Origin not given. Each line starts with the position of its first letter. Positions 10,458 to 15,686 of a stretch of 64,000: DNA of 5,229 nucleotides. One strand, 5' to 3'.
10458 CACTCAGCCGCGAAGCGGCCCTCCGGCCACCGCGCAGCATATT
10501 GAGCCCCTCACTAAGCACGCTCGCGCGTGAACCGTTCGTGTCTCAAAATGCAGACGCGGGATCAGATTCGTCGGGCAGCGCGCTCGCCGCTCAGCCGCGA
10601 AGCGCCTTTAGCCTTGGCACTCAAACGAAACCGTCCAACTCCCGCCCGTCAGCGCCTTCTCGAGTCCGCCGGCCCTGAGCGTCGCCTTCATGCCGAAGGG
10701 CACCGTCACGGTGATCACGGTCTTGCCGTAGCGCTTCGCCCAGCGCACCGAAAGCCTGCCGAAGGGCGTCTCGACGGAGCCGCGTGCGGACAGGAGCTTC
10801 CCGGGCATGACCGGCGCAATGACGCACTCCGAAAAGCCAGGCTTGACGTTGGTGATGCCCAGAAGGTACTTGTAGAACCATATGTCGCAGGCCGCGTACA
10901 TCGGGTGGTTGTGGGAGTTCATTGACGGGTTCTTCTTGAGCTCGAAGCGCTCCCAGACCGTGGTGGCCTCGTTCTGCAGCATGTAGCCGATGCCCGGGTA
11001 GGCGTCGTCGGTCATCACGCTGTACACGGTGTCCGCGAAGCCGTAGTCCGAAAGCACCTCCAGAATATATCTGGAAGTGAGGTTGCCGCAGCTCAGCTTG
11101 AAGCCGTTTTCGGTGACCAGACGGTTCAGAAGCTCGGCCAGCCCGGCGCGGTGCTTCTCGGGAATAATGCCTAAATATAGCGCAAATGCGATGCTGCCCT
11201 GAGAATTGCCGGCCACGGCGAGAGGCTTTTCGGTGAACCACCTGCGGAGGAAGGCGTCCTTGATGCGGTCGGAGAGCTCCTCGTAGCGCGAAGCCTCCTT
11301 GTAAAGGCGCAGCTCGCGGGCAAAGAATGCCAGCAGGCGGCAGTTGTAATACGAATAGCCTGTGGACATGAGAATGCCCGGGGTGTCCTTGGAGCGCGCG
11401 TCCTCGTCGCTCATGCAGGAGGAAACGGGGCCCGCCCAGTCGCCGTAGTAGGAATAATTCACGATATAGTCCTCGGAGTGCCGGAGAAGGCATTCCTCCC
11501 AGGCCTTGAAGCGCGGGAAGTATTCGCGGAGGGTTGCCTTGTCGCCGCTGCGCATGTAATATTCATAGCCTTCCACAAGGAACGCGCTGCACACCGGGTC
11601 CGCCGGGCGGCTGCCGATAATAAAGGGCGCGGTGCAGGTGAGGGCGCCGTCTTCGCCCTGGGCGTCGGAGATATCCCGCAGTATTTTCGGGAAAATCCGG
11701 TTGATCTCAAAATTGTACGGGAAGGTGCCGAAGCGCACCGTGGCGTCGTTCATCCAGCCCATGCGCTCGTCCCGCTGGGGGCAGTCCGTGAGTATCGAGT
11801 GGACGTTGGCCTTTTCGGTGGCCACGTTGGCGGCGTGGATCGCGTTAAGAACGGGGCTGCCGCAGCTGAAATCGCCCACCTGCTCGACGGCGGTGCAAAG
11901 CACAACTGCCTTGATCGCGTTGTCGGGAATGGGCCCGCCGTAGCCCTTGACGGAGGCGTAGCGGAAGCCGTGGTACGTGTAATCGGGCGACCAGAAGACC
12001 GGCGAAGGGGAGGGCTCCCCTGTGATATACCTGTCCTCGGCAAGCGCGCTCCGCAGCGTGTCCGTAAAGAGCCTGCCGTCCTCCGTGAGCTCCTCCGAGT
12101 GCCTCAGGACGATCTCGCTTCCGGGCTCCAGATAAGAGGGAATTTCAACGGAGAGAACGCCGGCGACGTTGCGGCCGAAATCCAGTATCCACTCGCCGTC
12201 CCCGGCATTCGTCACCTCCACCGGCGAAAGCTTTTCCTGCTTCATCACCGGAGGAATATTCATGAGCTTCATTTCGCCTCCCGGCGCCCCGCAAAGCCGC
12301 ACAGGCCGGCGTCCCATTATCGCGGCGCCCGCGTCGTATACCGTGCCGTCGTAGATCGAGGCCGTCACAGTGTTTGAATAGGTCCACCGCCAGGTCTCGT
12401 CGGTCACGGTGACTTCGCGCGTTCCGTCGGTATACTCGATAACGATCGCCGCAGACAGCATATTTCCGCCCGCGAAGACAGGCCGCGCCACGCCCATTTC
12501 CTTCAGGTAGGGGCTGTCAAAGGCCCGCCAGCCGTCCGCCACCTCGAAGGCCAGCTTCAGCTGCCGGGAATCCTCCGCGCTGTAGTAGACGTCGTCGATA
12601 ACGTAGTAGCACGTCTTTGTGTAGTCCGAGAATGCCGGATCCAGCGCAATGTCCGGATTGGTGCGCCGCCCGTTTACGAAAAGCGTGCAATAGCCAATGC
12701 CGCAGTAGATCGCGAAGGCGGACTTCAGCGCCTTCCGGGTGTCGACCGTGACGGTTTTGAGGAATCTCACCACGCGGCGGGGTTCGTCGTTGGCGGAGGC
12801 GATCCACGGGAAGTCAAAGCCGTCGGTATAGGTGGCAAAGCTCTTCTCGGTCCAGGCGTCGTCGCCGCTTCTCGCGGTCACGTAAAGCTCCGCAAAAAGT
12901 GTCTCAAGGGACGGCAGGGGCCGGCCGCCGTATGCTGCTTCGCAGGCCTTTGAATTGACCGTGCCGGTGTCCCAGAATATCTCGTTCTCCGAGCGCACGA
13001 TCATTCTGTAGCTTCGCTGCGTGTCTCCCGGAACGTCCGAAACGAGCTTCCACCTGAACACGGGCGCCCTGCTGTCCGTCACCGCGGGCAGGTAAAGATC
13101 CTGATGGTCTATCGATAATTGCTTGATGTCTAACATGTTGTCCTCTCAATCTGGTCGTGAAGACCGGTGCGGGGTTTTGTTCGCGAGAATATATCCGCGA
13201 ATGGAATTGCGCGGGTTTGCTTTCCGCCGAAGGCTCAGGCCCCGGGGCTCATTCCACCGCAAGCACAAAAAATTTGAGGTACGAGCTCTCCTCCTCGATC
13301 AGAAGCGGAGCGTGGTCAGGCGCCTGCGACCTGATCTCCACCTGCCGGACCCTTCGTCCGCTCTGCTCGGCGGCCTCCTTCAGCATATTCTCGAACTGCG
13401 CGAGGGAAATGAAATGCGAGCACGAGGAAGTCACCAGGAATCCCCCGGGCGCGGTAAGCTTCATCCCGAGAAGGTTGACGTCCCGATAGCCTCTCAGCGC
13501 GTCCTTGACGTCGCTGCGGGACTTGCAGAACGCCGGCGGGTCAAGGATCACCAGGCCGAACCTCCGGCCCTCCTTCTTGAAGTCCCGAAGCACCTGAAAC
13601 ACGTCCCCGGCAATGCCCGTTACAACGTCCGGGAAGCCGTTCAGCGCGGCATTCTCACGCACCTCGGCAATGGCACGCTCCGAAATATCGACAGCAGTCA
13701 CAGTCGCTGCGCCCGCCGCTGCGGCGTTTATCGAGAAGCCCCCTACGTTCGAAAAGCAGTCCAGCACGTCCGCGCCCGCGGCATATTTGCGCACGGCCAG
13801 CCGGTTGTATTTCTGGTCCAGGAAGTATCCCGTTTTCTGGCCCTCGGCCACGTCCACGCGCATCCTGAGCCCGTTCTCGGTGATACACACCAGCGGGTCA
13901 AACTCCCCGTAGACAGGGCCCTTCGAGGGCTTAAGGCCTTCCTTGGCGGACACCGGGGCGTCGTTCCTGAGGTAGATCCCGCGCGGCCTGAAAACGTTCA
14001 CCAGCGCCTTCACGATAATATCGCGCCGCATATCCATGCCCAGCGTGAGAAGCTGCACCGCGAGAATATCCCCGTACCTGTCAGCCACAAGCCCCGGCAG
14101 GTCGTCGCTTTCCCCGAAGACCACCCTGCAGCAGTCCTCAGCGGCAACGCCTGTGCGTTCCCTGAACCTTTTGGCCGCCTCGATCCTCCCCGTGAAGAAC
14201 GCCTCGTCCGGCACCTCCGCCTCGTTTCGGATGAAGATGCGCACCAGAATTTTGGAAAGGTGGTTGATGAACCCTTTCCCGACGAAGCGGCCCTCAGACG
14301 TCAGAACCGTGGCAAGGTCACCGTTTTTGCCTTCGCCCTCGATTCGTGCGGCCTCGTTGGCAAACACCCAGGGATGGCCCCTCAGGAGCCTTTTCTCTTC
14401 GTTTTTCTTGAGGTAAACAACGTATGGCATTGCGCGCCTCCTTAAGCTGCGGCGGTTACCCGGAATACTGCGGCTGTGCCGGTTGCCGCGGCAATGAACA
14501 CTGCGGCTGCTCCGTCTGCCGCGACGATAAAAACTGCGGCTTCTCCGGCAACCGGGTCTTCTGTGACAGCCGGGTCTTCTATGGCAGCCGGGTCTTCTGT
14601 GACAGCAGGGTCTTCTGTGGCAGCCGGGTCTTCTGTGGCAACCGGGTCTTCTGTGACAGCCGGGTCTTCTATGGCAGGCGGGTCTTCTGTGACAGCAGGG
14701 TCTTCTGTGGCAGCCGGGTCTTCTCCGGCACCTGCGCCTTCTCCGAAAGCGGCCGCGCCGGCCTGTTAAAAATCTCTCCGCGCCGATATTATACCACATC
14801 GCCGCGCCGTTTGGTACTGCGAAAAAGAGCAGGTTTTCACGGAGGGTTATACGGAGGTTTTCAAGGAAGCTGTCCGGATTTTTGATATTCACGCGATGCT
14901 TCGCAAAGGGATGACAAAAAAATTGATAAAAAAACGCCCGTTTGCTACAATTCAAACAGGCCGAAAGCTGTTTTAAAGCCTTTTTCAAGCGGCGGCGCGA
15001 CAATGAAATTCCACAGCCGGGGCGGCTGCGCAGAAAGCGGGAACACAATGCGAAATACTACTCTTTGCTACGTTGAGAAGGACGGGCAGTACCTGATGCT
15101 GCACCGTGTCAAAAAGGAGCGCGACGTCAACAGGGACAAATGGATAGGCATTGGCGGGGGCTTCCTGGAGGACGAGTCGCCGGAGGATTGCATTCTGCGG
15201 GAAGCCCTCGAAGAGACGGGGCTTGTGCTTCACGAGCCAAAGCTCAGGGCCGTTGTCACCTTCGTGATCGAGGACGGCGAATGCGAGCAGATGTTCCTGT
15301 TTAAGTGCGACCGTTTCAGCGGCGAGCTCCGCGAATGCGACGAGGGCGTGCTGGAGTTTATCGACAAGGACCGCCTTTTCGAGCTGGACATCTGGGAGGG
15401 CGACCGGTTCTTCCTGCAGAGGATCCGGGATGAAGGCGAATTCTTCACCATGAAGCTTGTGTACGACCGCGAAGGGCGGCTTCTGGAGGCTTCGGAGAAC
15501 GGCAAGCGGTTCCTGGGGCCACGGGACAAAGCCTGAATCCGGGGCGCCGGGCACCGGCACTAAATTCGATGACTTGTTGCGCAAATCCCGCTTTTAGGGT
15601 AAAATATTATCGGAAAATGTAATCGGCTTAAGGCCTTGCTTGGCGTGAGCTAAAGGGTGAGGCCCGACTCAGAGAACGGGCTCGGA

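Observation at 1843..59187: Locus-specific short tandem repeats fill almost every intergenic region of the host backbone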

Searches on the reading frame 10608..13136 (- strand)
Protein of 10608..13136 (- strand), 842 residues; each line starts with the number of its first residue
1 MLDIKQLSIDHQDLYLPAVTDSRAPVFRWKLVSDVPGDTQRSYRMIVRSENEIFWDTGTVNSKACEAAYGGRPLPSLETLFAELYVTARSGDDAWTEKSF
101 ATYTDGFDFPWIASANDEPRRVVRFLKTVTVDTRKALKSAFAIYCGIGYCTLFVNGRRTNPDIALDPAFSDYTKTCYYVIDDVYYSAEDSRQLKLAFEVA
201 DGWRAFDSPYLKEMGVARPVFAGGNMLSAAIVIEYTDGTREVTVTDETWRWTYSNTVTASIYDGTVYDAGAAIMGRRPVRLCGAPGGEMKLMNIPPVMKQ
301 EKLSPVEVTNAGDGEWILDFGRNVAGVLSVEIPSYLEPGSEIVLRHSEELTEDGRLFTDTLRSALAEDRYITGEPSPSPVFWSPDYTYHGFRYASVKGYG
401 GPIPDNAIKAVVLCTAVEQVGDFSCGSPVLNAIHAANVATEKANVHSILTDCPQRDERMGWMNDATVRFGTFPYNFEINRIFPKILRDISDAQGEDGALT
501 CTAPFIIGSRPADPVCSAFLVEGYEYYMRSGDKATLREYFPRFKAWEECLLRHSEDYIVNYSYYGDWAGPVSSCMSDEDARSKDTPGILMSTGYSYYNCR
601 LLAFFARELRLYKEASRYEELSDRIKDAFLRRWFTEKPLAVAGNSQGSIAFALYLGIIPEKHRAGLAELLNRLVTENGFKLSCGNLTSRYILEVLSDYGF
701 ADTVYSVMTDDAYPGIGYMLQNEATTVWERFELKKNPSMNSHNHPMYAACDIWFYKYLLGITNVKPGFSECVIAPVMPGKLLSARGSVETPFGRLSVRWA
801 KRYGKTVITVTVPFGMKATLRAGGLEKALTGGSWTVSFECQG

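Call 5: search_protein_families(library=pfam, proteins=[window:10608-13136:-])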
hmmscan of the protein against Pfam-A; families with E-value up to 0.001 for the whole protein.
window:10608-13136:- (842 aa): 5 families
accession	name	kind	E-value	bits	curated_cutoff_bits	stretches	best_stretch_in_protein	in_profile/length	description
PF17389.8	Bac_rhamnosid6H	-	2.3e-73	247.8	24.5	1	418-757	1-338/339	Bacterial alpha-L-rhamnosidase 6 hairpin glycosidase domain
PF05592.18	Bac_rhamnosid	-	9.9e-21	74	22.2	1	311-412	3-100/102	Bacterial alpha-L-rhamnosidase concanavalin-like domain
PF08531.16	Bac_rhamnosid_N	-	4.3e-20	72.7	25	1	136-274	2-135/172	Alpha-L-rhamnosidase N-terminal domain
PF17390.7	Bac_rhamnosid_C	-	4.6e-13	49.2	22.1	1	760-821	1-62/78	Bacterial alpha-L-rhamnosidase C-terminal domain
PF25788.1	Ig_Rha78A_N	-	3.2e-11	43.9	27.4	1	5-99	2-97/105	Rha78A-like, N-terminal immunoglobulin domain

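Call 10: find_related_loci(query=window:10608-13136:-, collection=genome_contigs, flank=10000)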
Query window:10608-13136:- (842 aa) in genome_contigs; peptide patterns used: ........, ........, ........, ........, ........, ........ (x = any residue, [..] = any of these).
296 stretches matched a pattern; 282 encode a relative of the query (tblastn E <= 1e-3); the best 80 are kept; 80 distinct loci.
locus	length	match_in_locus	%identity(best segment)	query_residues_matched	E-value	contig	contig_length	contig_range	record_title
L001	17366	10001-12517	64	1-835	0e+0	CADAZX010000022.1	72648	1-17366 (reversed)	MAG: uncultured Ruminococcus sp. isolate RUG13779 genome assembly, contig: RUG13779_asm_22, whole genome shotgun sequenc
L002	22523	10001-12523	64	1-837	0e+0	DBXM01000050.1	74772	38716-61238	MAG TPA_asm: Mageeibacillus sp. UBA1212 UBA1212_contig_11610, whole genome shotgun sequence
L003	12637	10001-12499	62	1-833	0e+0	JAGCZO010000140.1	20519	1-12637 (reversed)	MAG: Clostridia bacterium isolate RGIG10266 Yak_Rumen.Co__c4471679, whole genome shotgun sequence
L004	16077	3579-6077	61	1-833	0e+0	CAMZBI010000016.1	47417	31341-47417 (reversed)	MAG TPA_asm: uncultured Clostridia bacterium isolate SRR10912533_bin.33_metaWRAP_v1.3_MAG genome assembly, contig: ERZ14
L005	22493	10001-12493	62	1-831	0e+0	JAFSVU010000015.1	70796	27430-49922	MAG: Clostridia bacterium isolate RGIG3519 Goat_Rumen.Co__c565228, whole genome shotgun sequence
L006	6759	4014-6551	49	1-838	0e+0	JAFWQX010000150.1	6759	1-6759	MAG: Clostridia bacterium isolate RGIG5989 Sheep_Omasum-2__c791404, whole genome shotgun sequence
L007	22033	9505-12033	48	1-835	0e+0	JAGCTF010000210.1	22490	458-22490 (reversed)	MAG: Clostridia bacterium isolate RGIG10101 Yak_Rumen-1__c1788590, whole genome shotgun sequence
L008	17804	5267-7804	48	1-838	0e+0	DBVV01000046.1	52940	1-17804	MAG TPA_asm: Mageeibacillus sp. UBA1255 UBA1255_contig_127234, whole genome shotgun sequence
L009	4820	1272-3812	47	1-834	0e+0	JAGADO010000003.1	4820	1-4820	MAG: Clostridia bacterium isolate RGIG8345 Water_buffalos_Rumen.Co__c254692, whole genome shotgun sequence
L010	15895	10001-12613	47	1-832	0e+0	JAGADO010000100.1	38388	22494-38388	MAG: Clostridia bacterium isolate RGIG8345 Water_buffalos_Rumen.Co__c5021825, whole genome shotgun sequence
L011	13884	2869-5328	47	1-820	0e+0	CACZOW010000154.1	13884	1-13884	MAG: uncultured Ruminococcus sp. isolate RUG12823 genome assembly, contig: RUG12823_asm_154, whole genome shotgun sequen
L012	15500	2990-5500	46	1-834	0e+0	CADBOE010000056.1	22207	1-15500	MAG: uncultured Ruminococcus sp. isolate RUG14148 genome assembly, contig: RUG14148_asm_56, whole genome shotgun sequenc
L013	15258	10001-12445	44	19-832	0e+0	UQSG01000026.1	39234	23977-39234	uncultured Clostridium sp. isolate UMGS593 genome assembly, contig: NODE_798_length_39234_cov_8.046709, whole genome sho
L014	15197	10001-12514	44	1-839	0e+0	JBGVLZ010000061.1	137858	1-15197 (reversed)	MAG: Eubacteriales bacterium isolate fecal_MAG_27 fecal_MAG_27_contig_0061, whole genome shotgun sequence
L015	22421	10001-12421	44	19-824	0e+0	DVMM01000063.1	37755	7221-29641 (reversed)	MAG TPA_asm: Candidatus Egerieisoma faecipullorum isolate CHK195-4489 CHK195__C94695_L37755_ERR3414590, whole genome sho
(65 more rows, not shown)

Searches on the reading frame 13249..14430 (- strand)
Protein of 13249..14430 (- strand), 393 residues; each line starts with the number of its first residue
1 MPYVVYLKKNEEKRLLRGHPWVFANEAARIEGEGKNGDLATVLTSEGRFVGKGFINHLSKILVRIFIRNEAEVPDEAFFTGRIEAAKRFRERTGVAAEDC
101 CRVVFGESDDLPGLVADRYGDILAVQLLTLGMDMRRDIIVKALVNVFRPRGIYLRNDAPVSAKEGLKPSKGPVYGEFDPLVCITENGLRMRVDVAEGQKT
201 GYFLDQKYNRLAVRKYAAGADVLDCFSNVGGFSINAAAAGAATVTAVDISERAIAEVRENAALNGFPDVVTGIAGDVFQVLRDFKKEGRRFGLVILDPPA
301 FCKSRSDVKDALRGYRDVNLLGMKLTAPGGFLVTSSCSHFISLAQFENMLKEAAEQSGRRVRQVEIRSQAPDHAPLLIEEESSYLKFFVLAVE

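Call 24: find_related_loci(query=window:13249-14430:-, collection=metagenome_contigs, flank=10000)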
Query window:13249-14430:- (393 aa) in metagenome_contigs; peptide patterns used: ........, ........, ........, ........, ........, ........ (x = any residue, [..] = any of these).
600 stretches matched a pattern (row limit reached: there are more); 236 encode a relative of the query (tblastn E <= 1e-3); the best 80 are kept; 80 distinct loci.
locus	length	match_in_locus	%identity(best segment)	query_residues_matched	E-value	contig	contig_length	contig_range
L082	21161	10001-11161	59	1-392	4e-159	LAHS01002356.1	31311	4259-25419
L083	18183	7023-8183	61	1-392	3e-157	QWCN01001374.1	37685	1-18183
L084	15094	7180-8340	61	1-392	3e-157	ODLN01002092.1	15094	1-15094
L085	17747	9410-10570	61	1-392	8e-157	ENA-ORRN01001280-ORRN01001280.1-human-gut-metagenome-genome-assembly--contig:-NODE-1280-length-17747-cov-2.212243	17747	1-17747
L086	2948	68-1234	58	1-392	5e-165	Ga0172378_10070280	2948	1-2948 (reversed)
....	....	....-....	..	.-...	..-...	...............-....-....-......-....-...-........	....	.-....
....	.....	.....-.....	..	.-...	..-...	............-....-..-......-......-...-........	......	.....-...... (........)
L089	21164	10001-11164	58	1-392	8e-156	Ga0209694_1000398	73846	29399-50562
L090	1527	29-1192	58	1-392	3e-170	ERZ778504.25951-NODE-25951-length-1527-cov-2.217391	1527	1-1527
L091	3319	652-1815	58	1-392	9e-162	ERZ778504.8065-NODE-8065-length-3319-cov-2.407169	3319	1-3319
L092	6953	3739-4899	58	1-392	1e-154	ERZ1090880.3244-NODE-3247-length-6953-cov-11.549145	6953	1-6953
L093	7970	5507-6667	58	1-392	5e-154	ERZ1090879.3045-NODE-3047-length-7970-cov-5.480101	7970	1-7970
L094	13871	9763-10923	58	1-392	1e-152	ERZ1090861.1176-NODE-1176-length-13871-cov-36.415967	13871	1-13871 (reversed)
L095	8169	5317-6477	58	1-392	9e-153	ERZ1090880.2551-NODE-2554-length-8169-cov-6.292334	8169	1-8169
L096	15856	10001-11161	58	1-392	1e-152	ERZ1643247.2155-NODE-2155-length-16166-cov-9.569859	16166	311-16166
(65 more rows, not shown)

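Call 57: find_encoding_contigs(protein=window:13249-14430:-, flank=10000, max_places=10)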
Protein window:13249-14430:- (393 aa): no gene with exactly this product is on record in the collection.

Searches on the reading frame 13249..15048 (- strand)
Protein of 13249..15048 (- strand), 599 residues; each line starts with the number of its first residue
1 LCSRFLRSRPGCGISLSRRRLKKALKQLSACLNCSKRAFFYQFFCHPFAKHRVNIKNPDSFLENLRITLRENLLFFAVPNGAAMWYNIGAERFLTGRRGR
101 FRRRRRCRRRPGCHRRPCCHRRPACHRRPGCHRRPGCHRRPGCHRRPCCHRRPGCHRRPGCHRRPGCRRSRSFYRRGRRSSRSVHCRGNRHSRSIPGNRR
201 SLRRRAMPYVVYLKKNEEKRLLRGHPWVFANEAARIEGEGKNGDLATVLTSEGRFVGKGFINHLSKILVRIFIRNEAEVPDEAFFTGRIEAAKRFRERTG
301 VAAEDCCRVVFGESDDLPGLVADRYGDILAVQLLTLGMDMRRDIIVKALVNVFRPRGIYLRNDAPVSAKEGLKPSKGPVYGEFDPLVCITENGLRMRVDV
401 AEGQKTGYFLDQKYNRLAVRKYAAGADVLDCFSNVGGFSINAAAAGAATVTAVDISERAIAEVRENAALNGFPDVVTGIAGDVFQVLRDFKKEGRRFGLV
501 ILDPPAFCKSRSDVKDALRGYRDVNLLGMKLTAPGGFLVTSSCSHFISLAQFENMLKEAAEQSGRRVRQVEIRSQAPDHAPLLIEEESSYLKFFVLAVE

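Call 5: search_protein_families(library=pfam, proteins=[window:13249-15048:-])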
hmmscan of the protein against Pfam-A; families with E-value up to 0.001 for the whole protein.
window:13249-15048:- (599 aa): 9 families
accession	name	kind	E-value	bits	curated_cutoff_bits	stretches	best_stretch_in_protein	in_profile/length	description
PF10672.15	Methyltrans_SAM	-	2e-24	86.8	27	1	380-560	79-257/286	S-adenosylmethionine-dependent methyltransferase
PF17785.7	PUA_3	-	6.7e-21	74.3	22.6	1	211-272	1-62/64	PUA-like domain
PF02475.24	TRM5-TYW2_MTfase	-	3.7e-10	40.4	28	1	390-489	4-102/164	TRM5/TYW2 methyltransferase domain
PF03602.21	Cons_hypoth95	-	4.3e-10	40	24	1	420-509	37-125/182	Conserved hypothetical protein 95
PF09445.16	Methyltransf_15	-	1.8e-07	31.3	22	1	428-506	4-81/165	RNA cap guanine-N2 methyltransferase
PF13847.12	Methyltransf_31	-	2.1e-07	31.2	27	1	425-561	4-127/145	Methyltransferase domain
PF13649.12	Methyltransf_25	-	1.8e-05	25.7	27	1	428-502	1-70/97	Methyltransferase domain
PF02005.22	TRM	-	6.6e-05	22.7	27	1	417-504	42-128/376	N2,N2-dimethylguanosine tRNA methyltransferase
PF06325.19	PrmA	-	0.00084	19.4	22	0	424-475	161-212/296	Ribosomal protein L11 methyltransferase (PrmA)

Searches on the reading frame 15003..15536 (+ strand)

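Call 5: search_protein_families(library=pfam, proteins=[window:15003-15536:+])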
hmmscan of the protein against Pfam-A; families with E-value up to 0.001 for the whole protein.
window:15003-15536:+ (177 aa): 1 family
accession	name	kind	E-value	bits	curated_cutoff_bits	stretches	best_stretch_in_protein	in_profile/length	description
PF00293.34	NUDIX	-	4.5e-12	46.6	21.1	1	22-125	8-118/134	NUDIX domain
